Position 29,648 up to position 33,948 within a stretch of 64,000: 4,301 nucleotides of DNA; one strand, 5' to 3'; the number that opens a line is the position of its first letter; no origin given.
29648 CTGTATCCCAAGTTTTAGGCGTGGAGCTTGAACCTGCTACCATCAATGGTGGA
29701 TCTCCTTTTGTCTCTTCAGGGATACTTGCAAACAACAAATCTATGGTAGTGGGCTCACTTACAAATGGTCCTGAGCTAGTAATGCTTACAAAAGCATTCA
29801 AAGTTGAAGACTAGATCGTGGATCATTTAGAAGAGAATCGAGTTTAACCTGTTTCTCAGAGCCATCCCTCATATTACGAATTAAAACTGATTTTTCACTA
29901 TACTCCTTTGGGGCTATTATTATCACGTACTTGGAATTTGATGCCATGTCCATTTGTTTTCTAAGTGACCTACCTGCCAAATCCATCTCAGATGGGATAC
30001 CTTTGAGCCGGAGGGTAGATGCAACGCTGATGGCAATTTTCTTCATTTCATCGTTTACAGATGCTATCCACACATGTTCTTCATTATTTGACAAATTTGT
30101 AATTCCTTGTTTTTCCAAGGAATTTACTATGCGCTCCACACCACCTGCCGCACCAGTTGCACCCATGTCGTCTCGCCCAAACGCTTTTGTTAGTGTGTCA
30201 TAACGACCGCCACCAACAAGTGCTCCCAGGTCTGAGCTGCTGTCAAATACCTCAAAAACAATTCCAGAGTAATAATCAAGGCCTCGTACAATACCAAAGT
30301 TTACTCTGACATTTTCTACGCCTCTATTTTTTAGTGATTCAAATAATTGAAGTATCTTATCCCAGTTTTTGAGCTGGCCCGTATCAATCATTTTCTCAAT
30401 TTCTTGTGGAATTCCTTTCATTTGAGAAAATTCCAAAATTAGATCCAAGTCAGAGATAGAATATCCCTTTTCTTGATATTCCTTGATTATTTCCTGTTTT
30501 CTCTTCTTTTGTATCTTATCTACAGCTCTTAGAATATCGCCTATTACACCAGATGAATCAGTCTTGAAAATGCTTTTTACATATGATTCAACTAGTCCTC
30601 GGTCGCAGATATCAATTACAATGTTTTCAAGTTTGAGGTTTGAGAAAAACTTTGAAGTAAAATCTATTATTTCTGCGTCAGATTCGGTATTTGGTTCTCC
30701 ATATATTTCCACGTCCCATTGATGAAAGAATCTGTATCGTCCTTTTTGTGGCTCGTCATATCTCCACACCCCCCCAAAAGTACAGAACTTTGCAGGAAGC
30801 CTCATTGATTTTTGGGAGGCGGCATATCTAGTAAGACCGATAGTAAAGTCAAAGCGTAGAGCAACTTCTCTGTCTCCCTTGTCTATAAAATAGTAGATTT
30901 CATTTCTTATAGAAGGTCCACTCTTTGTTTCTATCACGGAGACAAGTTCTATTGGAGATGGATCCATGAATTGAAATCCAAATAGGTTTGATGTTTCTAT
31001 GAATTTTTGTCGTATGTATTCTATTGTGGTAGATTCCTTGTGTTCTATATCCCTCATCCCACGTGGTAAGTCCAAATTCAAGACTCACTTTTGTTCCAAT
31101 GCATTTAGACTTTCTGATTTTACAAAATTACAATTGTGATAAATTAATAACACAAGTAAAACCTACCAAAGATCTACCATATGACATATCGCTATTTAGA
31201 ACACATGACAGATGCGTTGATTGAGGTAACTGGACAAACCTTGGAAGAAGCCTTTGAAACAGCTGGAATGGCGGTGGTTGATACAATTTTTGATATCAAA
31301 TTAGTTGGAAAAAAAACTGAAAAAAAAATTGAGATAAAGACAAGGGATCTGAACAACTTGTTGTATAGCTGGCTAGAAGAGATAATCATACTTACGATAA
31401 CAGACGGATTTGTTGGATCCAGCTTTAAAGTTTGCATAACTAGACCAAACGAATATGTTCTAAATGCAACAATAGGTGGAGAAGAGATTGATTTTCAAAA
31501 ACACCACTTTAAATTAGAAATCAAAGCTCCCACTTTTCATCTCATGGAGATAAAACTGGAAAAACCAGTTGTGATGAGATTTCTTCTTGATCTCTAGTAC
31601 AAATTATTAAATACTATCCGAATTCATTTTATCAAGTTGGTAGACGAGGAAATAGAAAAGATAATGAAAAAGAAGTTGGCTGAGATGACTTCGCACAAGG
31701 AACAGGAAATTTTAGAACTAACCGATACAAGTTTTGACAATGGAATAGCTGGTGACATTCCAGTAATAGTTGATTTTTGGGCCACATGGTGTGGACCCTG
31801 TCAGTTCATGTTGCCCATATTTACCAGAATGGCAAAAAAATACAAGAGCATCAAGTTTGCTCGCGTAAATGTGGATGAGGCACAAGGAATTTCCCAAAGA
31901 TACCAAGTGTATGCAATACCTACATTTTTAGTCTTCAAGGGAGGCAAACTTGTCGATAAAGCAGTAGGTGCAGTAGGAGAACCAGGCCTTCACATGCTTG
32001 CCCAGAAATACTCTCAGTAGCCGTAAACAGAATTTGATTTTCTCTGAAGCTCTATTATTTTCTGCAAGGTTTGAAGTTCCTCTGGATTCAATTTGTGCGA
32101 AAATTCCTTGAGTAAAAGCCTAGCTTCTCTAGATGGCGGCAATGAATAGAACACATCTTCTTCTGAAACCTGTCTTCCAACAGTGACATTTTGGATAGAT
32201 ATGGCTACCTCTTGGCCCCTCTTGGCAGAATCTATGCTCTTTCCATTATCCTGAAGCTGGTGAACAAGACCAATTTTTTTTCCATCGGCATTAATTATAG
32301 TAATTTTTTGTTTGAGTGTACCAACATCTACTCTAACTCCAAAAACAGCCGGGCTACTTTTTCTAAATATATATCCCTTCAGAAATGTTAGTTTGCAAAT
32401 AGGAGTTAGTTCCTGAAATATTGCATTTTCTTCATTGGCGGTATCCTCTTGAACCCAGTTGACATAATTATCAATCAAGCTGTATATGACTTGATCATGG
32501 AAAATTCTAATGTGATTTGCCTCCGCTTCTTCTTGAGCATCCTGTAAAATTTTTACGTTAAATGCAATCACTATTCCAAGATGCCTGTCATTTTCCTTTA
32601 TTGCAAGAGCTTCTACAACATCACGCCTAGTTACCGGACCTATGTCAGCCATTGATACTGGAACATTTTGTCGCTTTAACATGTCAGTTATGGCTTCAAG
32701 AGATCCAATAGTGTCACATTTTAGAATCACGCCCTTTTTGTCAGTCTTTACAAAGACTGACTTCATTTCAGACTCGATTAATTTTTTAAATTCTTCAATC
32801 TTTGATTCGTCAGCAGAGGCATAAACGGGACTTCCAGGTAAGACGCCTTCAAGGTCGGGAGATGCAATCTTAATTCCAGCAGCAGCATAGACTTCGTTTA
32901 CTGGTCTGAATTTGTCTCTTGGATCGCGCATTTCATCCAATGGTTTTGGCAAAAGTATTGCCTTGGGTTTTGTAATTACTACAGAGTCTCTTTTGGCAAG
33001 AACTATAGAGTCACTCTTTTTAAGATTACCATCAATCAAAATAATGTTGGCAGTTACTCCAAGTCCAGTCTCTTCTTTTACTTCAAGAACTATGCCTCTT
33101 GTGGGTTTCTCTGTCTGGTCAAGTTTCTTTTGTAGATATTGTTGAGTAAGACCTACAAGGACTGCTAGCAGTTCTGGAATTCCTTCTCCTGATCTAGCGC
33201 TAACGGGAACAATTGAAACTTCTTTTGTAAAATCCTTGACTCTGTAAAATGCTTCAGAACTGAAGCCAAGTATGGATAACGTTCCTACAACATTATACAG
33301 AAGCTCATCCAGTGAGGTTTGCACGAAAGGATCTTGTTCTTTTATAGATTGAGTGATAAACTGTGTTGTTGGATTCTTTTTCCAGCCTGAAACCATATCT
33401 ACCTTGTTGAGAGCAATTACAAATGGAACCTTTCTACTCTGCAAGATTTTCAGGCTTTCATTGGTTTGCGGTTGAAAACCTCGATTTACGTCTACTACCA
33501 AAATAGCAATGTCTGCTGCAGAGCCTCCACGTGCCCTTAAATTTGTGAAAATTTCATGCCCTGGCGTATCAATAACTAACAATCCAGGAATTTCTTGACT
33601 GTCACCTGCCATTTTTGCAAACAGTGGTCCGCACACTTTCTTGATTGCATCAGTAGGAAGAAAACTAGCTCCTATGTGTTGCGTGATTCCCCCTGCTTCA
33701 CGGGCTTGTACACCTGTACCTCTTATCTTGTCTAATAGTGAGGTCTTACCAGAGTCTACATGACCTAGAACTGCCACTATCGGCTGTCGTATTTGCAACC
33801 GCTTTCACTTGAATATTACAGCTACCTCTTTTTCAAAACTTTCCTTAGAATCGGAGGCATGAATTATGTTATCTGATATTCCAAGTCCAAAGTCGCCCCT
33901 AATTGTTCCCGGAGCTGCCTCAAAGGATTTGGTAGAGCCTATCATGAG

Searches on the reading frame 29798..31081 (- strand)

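Call 61: search_protein_families(library=pfam, proteins=[window:29798-31081:-], max_evalue=0.00001)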
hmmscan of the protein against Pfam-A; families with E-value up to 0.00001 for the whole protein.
window:29798-31081:- (427 aa): 3 families
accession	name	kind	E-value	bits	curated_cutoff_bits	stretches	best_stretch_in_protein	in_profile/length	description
PF13393.11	tRNA-synt_His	-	5.2e-43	147.9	25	1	8-317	1-307/308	Histidyl-tRNA synthetase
PF00587.30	tRNA-synt_2b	-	5.3e-10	40.1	29.3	1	63-303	1-125/179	tRNA synthetase class II core domain (G, H, P, S and T)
PF03129.25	HGTP_anticodon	-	7.8e-09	36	21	1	337-418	2-88/94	Anticodon binding domain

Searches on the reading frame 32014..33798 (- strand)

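Call 61: search_protein_families(library=pfam, proteins=[window:32014-33798:-], max_evalue=0.00001)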
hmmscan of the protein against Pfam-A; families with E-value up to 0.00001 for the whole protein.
window:32014-33798:- (594 aa): 4 families
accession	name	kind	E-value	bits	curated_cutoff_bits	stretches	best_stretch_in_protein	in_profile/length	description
PF00009.33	GTP_EFTU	-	6.9e-33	114.3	26.5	1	7-218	5-186/188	Elongation factor Tu GTP binding domain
PF14578.12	GTP_EFTU_D4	-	1.4e-25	89.5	23.8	1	469-551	4-86/86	Elongation factor Tu domain 4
PF11987.13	IF-2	-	4.1e-20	72.3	27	1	341-445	12-116/117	Translation-initiation factor 2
PF01926.29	MMR_HSR1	-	9.8e-09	35.8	21.9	1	8-132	2-113/113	50S ribosome-binding GTPase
